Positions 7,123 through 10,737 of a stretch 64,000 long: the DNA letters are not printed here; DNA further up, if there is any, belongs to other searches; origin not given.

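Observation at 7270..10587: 1,105-aa fusion of sensor-like N-domain, SF1 helicase, Vsr/DUF2726-like nuclease and double zinc ribbon: candidate single-gene nucleic-acid defence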

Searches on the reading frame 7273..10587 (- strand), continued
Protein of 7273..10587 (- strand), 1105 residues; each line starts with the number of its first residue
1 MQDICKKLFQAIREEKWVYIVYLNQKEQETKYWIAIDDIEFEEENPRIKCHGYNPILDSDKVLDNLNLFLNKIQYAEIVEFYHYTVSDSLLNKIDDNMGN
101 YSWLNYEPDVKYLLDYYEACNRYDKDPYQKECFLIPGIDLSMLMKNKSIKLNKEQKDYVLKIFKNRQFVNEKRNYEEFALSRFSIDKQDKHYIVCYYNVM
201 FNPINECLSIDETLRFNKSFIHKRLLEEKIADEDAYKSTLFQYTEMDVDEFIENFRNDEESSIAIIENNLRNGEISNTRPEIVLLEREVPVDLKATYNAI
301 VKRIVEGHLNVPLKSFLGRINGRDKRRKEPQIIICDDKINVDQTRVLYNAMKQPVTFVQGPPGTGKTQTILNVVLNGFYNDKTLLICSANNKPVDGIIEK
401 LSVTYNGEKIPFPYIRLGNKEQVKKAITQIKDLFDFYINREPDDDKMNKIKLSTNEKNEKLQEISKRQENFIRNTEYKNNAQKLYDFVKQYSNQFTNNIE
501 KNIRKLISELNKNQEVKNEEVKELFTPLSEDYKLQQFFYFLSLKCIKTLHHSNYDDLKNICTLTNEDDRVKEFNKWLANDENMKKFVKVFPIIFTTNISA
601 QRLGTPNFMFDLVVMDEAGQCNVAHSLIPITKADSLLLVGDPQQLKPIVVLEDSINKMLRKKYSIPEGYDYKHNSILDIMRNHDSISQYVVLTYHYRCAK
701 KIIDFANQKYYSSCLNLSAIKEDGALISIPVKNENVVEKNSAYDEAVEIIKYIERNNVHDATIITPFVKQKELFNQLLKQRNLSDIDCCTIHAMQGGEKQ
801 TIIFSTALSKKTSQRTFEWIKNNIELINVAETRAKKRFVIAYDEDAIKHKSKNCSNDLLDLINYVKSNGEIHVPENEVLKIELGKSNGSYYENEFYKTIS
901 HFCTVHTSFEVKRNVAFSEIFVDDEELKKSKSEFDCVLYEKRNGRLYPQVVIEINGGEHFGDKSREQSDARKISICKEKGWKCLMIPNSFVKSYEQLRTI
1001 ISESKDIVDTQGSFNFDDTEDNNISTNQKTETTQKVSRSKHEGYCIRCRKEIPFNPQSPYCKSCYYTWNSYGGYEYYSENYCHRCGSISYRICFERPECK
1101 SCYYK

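Call 44: find_encoding_contigs(protein=P0023, flank=8000, max_places=5)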
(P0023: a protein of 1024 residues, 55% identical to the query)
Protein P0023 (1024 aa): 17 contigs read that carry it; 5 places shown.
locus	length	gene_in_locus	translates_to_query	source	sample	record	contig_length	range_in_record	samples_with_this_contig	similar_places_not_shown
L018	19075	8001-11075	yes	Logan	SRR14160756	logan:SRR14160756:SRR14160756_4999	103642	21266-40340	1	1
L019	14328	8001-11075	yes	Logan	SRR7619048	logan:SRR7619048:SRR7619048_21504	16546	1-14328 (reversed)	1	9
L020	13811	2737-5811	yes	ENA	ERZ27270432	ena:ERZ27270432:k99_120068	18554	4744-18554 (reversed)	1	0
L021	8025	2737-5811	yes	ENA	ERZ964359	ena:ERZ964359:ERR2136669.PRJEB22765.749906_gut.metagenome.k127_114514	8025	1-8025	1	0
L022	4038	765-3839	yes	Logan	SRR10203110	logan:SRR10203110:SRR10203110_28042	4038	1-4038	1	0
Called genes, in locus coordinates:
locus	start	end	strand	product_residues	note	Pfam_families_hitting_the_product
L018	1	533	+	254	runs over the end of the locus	PF04055:Radical_SAM (weak)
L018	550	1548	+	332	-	PF13528:Glyco_trans_1_3 (weak)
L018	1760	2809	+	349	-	PF01075:Glyco_transf_9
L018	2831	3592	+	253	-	PF00142:Fer4_NifH, PF00448:SRP54 (faint), PF01656:CbiA, PF02374:ArsA_ATPase, PF06564:CBP_BcsQ, PF09140:MipZ, PF10609:ParA, PF13614:AAA_31, +1 more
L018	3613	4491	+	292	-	PF02195:ParB_N, PF17762:HTH_ParB, PF23552:ParB_C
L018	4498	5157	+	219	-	PF18935:DUF5683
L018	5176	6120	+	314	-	PF03934:T2SSK (faint), PF12836:HHH_3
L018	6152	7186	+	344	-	-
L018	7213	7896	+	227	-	PF02224:Cytidylate_kin, PF13189:Cytidylate_kin2, PF13238:AAA_18 (weak)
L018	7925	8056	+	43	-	-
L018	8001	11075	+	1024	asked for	PF01443:Viral_helicase1 (faint), PF13086:AAA_11, PF13245:AAA_19 (faint), PF13604:AAA_30 (faint), PF13087:AAA_12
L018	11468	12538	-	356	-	PF01479:S4 (weak), PF00849:PseudoU_synth_2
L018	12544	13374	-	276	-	PF03793:PASTA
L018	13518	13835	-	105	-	PF00468:Ribosomal_L34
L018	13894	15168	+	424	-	PF00919:UPF0004, PF04055:Radical_SAM, PF01938:TRAM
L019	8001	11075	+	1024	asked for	PF01443:Viral_helicase1 (faint), PF13086:AAA_11, PF13245:AAA_19 (faint), PF13604:AAA_30 (faint), PF13087:AAA_12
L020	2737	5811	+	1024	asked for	PF01443:Viral_helicase1 (faint), PF13086:AAA_11, PF13245:AAA_19 (faint), PF13604:AAA_30 (faint), PF13087:AAA_12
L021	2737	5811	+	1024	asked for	PF01443:Viral_helicase1 (faint), PF13086:AAA_11, PF13245:AAA_19 (faint), PF13604:AAA_30 (faint), PF13087:AAA_12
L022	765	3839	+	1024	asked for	PF01443:Viral_helicase1 (faint), PF13086:AAA_11, PF13245:AAA_19 (faint), PF13604:AAA_30 (faint), PF13087:AAA_12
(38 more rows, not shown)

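Call 45: search_dna_similar(query=window:7273-10587:-, collection=phages, mode=protein, max_rows=15)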
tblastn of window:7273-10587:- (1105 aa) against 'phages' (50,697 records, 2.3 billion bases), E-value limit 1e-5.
Records with a match: 7; places in all: 7; records where one place covers at least 80% of the query: 0.
Best place of each record, by identity: <60% 7.
By first word of the organism name: Bacteriophage 3; Staphylococcus 2; Salmonella 1; Klebsiella 1.
By host as written in the record: - 3; Staphylococcus aureus 2; Salmonella enterica subsp. enterica serovar Kentucky 1; Klebsiella pneumoniae 1.
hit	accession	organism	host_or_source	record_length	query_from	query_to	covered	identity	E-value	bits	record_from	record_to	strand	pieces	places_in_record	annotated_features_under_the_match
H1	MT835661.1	Bacteriophage sp.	human fecal samples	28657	581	972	35%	26.7%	3e-23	113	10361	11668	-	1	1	record has no annotation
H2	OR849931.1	Staphylococcus phage SA 1298 Kay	Staphylococcus aureus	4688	589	850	24%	27.7%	7e-18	96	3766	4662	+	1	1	record has no annotation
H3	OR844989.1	Staphylococcus phage SA 1306 Kay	Staphylococcus aureus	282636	589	850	24%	27.7%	1e-17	96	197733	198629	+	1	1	record has no annotation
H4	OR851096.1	Salmonella phage S.Kent 1-2-1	Salmonella enterica subsp. enterica ...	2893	611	859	23%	25.6%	4e-9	67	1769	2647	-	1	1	record has no annotation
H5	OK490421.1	Klebsiella phage Kp4866-6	Klebsiella pneumoniae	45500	589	836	22%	24.6%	3e-11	74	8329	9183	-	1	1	record has no annotation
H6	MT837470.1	Bacteriophage sp.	human fecal samples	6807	581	840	24%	22.5%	2e-10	71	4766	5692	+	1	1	record has no annotation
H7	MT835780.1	Bacteriophage sp.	human fecal samples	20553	310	401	8%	38.0%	3e-7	61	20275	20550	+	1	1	record has no annotation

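Call 46: search_dna_similar(query=window:7273-10587:-, collection=plasmids, mode=protein, max_rows=20)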
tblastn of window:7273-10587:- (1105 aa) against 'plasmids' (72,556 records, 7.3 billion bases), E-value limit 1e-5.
Records with a match: 679; places in all: 683; records where one place covers at least 80% of the query: 0.
Best place of each record, by identity: <60% 679.
By first word of the organism name: Klebsiella 495; Ralstonia 16; Nostoc 15; Escherichia 13; Bacillus 12; Acetobacter 11; Raoultella 9; Priestia 7; Vibrio 6; Calothrix 4; and 66 more.
By predicted mobility (MOB-suite, as given by PLSDB): conjugative 521; non-mobilizable 102; mobilizable 56.
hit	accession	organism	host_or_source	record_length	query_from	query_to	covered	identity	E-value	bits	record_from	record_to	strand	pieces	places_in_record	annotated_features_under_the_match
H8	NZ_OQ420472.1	Escherichia coli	-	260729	301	1014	56%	27.2%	4e-19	171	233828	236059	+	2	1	AAA domain-containing protein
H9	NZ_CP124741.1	Escherichia coli O157:H7 str. EDL933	Homo sapiens,feces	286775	326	1014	54%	27.3%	6e-19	167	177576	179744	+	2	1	AAA domain-containing protein | hypothetical protein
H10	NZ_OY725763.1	Parabacteroides distasonis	-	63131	310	980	48%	27.2%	2e-16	171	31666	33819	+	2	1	AAA domain-containing protein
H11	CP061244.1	Escherichia coli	Homo sapiens,cell culture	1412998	301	871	44%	28.1%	4e-17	167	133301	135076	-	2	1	none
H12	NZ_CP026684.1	Nostoc sp. 'Peltigera membranacea cyanobiont' N6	Lichen thallus,Peltigera membranacea ...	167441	336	865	48%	24.2%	6e-13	81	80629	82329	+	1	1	serine/threonine-protein kinase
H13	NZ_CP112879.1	Pseudanabaena galeata CCNP1313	-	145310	336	865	48%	22.6%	6e-13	82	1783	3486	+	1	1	serine/threonine-protein kinase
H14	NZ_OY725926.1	Bacteroides finegoldii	-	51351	340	868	32%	32.3%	1e-14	151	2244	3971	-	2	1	AAA domain-containing protein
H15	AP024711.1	Leptolinea sp. HRD-7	-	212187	339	845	34%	29.5%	9e-22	181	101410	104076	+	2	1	hypothetical protein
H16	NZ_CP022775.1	Ralstonia solanacearum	Solanum tuberosum,single cell,Potato ...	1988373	339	840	31%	31.2%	3e-14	146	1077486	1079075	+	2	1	none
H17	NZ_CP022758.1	Ralstonia solanacearum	Solanum tuberosum,single cell,Potato ...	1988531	339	840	31%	31.2%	3e-14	146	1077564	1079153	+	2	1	none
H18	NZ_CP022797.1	Ralstonia solanacearum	Solanum tuberosum,single cell,Potato ...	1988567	339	840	31%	31.2%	3e-14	146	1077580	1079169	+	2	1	none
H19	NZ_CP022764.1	Ralstonia solanacearum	Solanum tuberosum,single cell,Potato ...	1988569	339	840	31%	31.2%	3e-14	146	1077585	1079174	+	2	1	none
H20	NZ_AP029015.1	Ralstonia pseudosolanacearum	-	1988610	339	840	31%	31.2%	3e-14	146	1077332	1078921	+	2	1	none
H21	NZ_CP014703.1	Ralstonia solanacearum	Solanum tuberosum,cell culture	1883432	339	840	31%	31.2%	3e-14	146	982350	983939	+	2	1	none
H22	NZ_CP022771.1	Ralstonia solanacearum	Solanum tuberosum,single cell,Potato ...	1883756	339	840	31%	31.2%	3e-14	146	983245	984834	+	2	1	none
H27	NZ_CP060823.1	Cylindrospermopsis curvispora GIHE-G1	Water for algae observation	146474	577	1011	39%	22.7%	1e-6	61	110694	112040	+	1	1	DUF4011 domain-containing protein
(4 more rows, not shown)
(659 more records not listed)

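Call 47: get_annotated_region(hit=H8, flank=7000)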
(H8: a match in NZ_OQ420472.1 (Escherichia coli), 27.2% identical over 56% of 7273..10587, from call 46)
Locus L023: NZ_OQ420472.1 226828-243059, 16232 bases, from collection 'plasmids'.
description: Escherichia coli strain B39 plasmid pB39_V, complete sequence
organism: Escherichia coli (NCBI taxid 562)
taxonomy: Bacteria; Pseudomonadota; Gammaproteobacteria; Enterobacterales; Enterobacteriaceae; Escherichia; Escherichia coli
host: -; source: -; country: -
typing (MOB-suite, as given by PLSDB): non-mobilizable
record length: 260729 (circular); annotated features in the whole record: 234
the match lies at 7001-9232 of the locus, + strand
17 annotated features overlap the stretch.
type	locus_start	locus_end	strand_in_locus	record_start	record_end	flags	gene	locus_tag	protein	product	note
CDS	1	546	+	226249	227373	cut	-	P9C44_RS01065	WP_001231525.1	glycosyltransferase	-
CDS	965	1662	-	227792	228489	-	-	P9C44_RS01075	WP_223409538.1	IS1 family transposase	-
CDS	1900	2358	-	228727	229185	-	-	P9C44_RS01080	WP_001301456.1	hypothetical protein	-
CDS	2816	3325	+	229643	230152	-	-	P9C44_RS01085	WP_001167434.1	hypothetical protein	-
CDS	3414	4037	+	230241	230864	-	-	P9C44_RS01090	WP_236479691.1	DNA-binding protein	-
CDS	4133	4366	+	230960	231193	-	-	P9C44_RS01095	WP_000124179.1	hypothetical protein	-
CDS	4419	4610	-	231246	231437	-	-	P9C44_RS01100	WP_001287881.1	DUF4222 domain-containing protein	-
CDS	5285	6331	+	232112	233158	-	-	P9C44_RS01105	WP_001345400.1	ShlB/FhaC/HecB family hemolysin secretion/activation protein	-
CDS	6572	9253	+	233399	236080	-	-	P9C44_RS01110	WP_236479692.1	AAA domain-containing protein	-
CDS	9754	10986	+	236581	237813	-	-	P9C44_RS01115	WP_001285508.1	phosphoadenosine phosphosulfate reductase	-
CDS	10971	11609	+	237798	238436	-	-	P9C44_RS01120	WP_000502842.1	ParB N-terminal domain-containing protein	-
CDS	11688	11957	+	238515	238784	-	-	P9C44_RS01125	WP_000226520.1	PerC family transcriptional regulator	-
CDS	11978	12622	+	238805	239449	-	-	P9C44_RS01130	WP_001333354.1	hypothetical protein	-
CDS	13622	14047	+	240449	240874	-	-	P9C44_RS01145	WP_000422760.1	transposase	GO:0006313 - DNA transposition [Evidence IEA]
CDS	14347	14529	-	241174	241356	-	-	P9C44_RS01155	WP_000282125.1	hypothetical protein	-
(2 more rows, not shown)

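Call 48: get_annotated_region(hit=H10, flank=7000)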
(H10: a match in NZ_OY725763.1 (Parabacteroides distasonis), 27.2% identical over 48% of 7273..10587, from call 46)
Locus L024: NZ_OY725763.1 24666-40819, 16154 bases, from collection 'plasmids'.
description: Parabacteroides distasonis strain Parabacteroides distasonis TSDC17.2-1.1 plasmid 18, complete sequence
organism: Parabacteroides distasonis (NCBI taxid 823)
taxonomy: Bacteria; Bacteroidota; Bacteroidia; Bacteroidales; Tannerellaceae; Parabacteroides; Parabacteroides distasonis
host: -; source: -; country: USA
typing (MOB-suite, as given by PLSDB): non-mobilizable
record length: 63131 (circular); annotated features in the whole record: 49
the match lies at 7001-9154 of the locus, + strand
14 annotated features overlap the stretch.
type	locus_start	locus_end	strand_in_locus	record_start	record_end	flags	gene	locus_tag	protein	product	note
CDS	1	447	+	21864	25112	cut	-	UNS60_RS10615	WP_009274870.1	SNF2-related protein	-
CDS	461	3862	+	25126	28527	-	-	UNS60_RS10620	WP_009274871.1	N-6 DNA methylase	GO:0006304 - DNA modification [Evidence IEA]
CDS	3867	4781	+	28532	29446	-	-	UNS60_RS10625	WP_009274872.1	hypothetical protein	-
CDS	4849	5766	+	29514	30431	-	-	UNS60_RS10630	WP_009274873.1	toll/interleukin-1 receptor domain-containing protein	GO:0007165 - signal transduction [Evidence IEA]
CDS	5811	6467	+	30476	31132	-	-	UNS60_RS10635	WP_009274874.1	hypothetical protein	-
CDS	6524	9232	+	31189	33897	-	-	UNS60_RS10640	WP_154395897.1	AAA domain-containing protein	-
CDS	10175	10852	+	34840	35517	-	-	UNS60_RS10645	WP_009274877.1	FadR/GntR family transcriptional regulator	-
CDS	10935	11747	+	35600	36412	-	-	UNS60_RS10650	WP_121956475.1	cache domain-containing protein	-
CDS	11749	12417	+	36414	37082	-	-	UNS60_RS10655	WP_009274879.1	DNA-3-methyladenine glycosylase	-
CDS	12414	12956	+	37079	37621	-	-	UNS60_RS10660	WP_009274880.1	methylated-DNA--[protein]-cysteine S-methyltransferase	GO:0006281 - DNA repair [Evidence IEA]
CDS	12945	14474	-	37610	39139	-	-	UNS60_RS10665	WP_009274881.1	hypothetical protein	-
CDS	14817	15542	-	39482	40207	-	-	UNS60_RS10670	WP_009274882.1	hypothetical protein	-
CDS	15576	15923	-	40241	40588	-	-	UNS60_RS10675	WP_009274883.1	hypothetical protein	-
CDS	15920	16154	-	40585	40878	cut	-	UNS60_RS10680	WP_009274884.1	hypothetical protein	-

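Call 56: search_solved_structures(query=window:7273-10587:-, max_evalue=0.001)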
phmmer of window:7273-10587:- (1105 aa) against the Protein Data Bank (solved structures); distinct sequences matched with E-value up to 0.001: 19.
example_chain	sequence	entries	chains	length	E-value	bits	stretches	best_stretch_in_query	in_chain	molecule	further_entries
4b3f_X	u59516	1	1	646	2e-16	62.4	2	592-871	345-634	DNA-BINDING PROTEIN SMUBP-2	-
4b3g_A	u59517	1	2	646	2e-16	62.4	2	592-871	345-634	DNA-BINDING PROTEIN SMUBP-2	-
5mzn_A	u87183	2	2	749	1.5e-15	59.4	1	599-848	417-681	Helicase SEN1,Helicase SEN1 | Helicase SEN1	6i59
8ftm_A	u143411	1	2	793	3e-13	51.9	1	606-846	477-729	5'-3' RNA helicase-like protein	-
8rd3_A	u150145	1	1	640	4.5e-12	48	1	338-476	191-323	ATP-dependent helicase NAM7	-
8fth_A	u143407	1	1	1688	7.4e-12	47.2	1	605-846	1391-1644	5'-3' RNA helicase-like protein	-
2xzl_A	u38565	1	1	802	1.1e-11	46.6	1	338-476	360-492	ATP-DEPENDENT HELICASE NAM7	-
8ftk_A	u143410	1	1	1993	1.4e-11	46.3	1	605-846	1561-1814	5'-3' RNA helicase-like protein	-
9qdq_A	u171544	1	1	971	2.2e-11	45.6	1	338-476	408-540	ATP-dependent helicase NAM7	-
5eaw_A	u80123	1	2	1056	1.2e-09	39.9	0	580-730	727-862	DNA replication ATP-dependent helicase/nuclease DNA2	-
5eax_A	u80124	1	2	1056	1.2e-09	39.9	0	580-730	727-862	DNA replication ATP-dependent helicase/nuclease DNA2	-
5ean_A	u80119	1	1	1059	1.2e-09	39.9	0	580-730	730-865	DNA replication ATP-dependent helicase/nuclease DNA2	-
2xzo_A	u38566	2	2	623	1.7e-09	39.4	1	339-404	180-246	REGULATOR OF NONSENSE TRANSCRIPTS 1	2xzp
2gjk_A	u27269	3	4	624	1.7e-09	39.4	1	339-404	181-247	Regulator of nonsense transcripts 1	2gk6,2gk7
6ej5_A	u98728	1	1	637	1.9e-09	39.3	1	339-404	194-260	Regulator of nonsense transcripts 1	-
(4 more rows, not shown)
